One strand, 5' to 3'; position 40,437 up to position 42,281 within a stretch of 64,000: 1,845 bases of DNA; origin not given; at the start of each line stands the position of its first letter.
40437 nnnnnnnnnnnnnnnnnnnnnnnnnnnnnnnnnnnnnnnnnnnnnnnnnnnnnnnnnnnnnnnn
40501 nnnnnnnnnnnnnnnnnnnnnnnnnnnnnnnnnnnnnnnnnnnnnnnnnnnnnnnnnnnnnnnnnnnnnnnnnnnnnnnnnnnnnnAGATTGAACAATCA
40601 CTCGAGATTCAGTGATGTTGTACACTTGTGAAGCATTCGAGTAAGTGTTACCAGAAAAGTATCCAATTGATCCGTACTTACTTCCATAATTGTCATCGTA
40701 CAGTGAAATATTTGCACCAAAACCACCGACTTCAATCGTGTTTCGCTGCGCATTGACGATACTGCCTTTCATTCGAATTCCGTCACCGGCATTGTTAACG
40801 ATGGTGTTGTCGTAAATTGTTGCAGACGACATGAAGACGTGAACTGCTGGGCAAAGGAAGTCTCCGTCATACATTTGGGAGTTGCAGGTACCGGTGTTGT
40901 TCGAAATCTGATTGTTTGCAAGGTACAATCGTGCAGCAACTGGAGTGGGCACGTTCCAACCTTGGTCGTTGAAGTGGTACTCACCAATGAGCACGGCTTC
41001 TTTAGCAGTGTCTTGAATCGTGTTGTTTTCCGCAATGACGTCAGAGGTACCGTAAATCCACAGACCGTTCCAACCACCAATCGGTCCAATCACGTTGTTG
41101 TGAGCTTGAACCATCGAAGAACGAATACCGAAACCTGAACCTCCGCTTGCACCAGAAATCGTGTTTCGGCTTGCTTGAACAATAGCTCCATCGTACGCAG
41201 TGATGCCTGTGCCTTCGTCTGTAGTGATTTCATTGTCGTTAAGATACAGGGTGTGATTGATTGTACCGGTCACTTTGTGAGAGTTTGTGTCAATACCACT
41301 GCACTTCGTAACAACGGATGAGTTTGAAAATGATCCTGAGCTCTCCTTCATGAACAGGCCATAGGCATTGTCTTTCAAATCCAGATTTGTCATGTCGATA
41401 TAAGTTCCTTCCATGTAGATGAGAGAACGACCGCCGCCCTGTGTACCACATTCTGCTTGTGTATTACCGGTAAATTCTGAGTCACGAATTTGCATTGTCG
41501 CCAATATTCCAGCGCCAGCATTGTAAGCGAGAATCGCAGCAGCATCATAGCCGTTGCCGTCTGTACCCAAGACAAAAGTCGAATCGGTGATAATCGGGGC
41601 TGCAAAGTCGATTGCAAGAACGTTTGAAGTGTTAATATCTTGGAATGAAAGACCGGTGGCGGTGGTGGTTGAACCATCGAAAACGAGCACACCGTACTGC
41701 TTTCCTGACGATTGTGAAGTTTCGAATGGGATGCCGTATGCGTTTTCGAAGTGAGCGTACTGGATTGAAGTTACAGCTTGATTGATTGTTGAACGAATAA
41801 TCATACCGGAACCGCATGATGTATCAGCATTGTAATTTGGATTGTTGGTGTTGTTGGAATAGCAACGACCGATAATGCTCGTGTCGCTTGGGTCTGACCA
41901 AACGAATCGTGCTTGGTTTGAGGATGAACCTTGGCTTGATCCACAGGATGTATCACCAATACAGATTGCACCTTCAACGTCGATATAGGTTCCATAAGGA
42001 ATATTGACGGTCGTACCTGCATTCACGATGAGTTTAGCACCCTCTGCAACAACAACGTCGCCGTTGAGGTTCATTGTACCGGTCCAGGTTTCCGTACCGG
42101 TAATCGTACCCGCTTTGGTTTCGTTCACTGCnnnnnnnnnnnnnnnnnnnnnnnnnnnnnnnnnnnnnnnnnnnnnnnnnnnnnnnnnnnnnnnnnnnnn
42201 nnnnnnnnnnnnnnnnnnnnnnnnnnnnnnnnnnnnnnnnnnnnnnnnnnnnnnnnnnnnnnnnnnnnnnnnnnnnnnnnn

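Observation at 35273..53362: Co-oriented cluster: giant AglB - anchored subtilisin - beta-helix surface protein - wHTH/STAND/TPR regulator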

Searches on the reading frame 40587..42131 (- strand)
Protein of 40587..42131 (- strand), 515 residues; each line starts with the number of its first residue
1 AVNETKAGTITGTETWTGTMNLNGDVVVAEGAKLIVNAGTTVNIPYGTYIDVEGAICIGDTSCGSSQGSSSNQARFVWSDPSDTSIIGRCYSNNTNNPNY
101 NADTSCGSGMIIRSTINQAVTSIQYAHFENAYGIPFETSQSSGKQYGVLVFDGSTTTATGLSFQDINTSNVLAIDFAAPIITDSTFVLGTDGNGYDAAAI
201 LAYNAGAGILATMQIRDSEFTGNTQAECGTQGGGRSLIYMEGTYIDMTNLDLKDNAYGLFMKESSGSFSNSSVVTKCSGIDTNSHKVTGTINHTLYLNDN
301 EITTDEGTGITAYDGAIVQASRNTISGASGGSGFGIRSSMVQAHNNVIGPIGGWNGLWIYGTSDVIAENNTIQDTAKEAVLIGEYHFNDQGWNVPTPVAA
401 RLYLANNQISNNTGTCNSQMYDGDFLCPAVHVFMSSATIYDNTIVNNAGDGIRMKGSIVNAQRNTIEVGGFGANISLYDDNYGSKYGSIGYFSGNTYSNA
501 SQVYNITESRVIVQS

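Call 92: predict_structure(alignment_id=A4)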
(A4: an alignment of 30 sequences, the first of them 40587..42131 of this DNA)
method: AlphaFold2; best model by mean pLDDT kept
length: 515 residues; sequences in the alignment: 30
mean_pLDDT: 89.9   pTM: 0.89
mean pLDDT of the five models: 89.9, 88.5, 88.2, 87.1, 83.7
residues with pLDDT >= 90: 372; 70-90: 104; 50-70: 32; < 50: 7
segments of 3 or more residues with pLDDT < 50: 1-3, 230-232
pLDDT, mean of each block of 10 residues (from residue 1): 72 94 92 95 93 94 94 95 74 65 79 75 96 84 85 94 92 94 92 72 88 97 76 75 97 94 97 96 93 97 95 97 96 96 98 93 97 96 90 82 98 91 94 97 97 95 96 92 85 95 81 56
secondary structure, 60 per line:
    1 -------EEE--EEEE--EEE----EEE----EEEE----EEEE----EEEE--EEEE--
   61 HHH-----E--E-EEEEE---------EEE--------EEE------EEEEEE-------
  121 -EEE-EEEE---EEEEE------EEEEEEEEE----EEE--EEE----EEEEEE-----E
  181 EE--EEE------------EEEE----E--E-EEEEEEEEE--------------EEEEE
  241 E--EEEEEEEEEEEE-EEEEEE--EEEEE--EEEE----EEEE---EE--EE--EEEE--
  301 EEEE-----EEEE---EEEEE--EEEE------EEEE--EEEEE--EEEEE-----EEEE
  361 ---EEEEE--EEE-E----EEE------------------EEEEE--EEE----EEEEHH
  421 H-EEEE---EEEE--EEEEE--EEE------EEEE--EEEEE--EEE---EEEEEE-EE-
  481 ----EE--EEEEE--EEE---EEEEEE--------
elements in order: E8-10 E13-16 E19-21 E26-28 E33-36 E41-44 E49-52 E55-58 E74-78 E88-90 E99-101 E108-113 E122-124 E126-129 E133-137 E144-152 E157-159 E162-164 E169-174 E180-182 E185-187 E200-203 E213-221 E236-241 E244-255 E257-262 E265-269 E272-275 E280-283 E295-298 E301-304 E310-313 E317-321 E324-327 E334-337 E340-344 E347-351 E357-360 E364-368 E371-373 E380-382 E401-405 E408-410 E415-418 E423-426 E430-433 E436-440 E443-445 E452-455 E458-462 E465-467 E471-476 E489-493 E496-498 E502-507
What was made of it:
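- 37854..42221 (-): Type-I membrane surface protein, 1455 aa. Signal peptide (aa 1-31), right-handed beta-helix (aa ~31-545, nt 40587-42131), acidic Cys/Asp repeat, Ig/FN3-like domains, TM helix aa 1352-1370, and an 85-aa cytoplasmic tail (nt 37857-38111). AF2 model of the beta-helix has pLDDT 89.9 and pTM 0.89 (call 92).
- On Right-handed parallel beta-helix protein: AF2 pLDDT 89.9 and pTM 0.89, all-beta coils (call 92)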

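Call 94: fold_search(model_id=the predicted structure, library=pdb)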
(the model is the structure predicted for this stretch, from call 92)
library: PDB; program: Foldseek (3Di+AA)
matches with E <= 10: 493; with E <= 0.001: 27
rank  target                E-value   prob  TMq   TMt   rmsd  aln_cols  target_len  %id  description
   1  3zpp                  1.5e-05  1.00  0.28  0.32  13.1       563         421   10  Structure of the Streptococcus pneumoniae surface protein and adhesin PfbA (released 2013-05-29)
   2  7o7t                  5.5e-05  0.99  0.25  0.19  20.0       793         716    9  Structure of the PL6 family alginate lyase Patl3640 from Pseudoalteromonas atlantica T6c in complex with 4-deoxy-L-eryth (released 2021-07-28)
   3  8bwk_B                5.8e-05  0.98  0.23  0.17  21.4       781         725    8  Metagenomic derived PL6 alginate lyase (released 2023-12-20)
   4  6nw9_B                9.4e-05  0.95  0.18  0.16  16.2       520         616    8  CRYSTAL STRUCTURE OF A TAILSPIKE PROTEIN 3 (TSP3, ORF212) FROM ESCHERICHIA COLI O157:H7 BACTERIOPHAGE CBA120 (released 2019-06-05)
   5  4mr0_A                1.0e-04  0.99  0.26  0.29  14.0       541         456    9  Crystal structure of PfbA, a surface adhesin of Streptococcus pneumoniae (released 2014-02-05)
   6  6qps_A                1.4e-04  0.87  0.18  0.20  16.3       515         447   10  Structural characterization of a mannuronic acid specific polysaccharide family 6 lyase enzyme from human gut microbio (released 2019-09-25)
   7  2pyh_B                1.6e-04  0.87  0.17  0.21  14.6       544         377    8  Azotobacter vinelandii Mannuronan C-5 epimerase AlgE4 A-module complexed with mannuronan trisaccharide (released 2008-05-27)
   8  9k4a_A                1.8e-04  0.98  0.23  0.19  16.3       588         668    8  Cryo-EM structure of depolymerase S2-4 from Klebsiella phage K64-1 (released 2026-03-25)
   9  7w1d_D                1.9e-04  0.99  0.29  0.24  16.7       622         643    9  Crystal structure of Klebsiella pneumoniae K1 capsule-specific polysaccharide lyase in a C2 crystal form (released 2022-05-18)
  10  2pyg_B                2.5e-04  0.92  0.19  0.24  14.4       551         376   10  Azotobacter vinelandii Mannuronan C-5 epimerase AlgE4 A-module (released 2008-05-27)
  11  2pyg_A                3.4e-04  1.00  0.36  0.47   9.7       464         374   11  Azotobacter vinelandii Mannuronan C-5 epimerase AlgE4 A-module (released 2008-05-27)
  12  7c7d_A                3.6e-04  1.00  0.34  0.33   9.8       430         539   11  Crystal structure of the catalytic unit of thermostable GH87 alpha-1,3-glucanase from Streptomyces thermodiastaticus s (released 2020-11-11)
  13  5w6f_A                3.6e-04  0.87  0.19  0.17  14.7       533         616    9  Crystal structure of Bacteriophage CBA120 tailspike protein 3 (TSP3, orf212) (released 2018-10-24)
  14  9bev_A                4.0e-04  1.00  0.30  0.28  12.1       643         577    9  Structure of GH110A in complex with a lambda-carrageenan oligosaccharide (released 2025-08-27)
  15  4oj5_C                4.2e-04  0.99  0.28  0.21  15.6       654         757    7  Crystal Structure of a Putative Tailspike Protein (TSP1, orf210) from Escherichia coli O157:H7 Bacteriohage CBA120 (released 2014-03-26)
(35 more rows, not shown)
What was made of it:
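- Closest known: Right-handed beta-helix surface proteins and enzymes. Same: Same fold, in a confident model with pLDDT 89.9 (calls 92, 94).
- Foldseek places the beta-helix nearest to the PfbA adhesin, PL6 alginate lyases, the AlgE4 epimerase and phage depolymerases (call 94).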
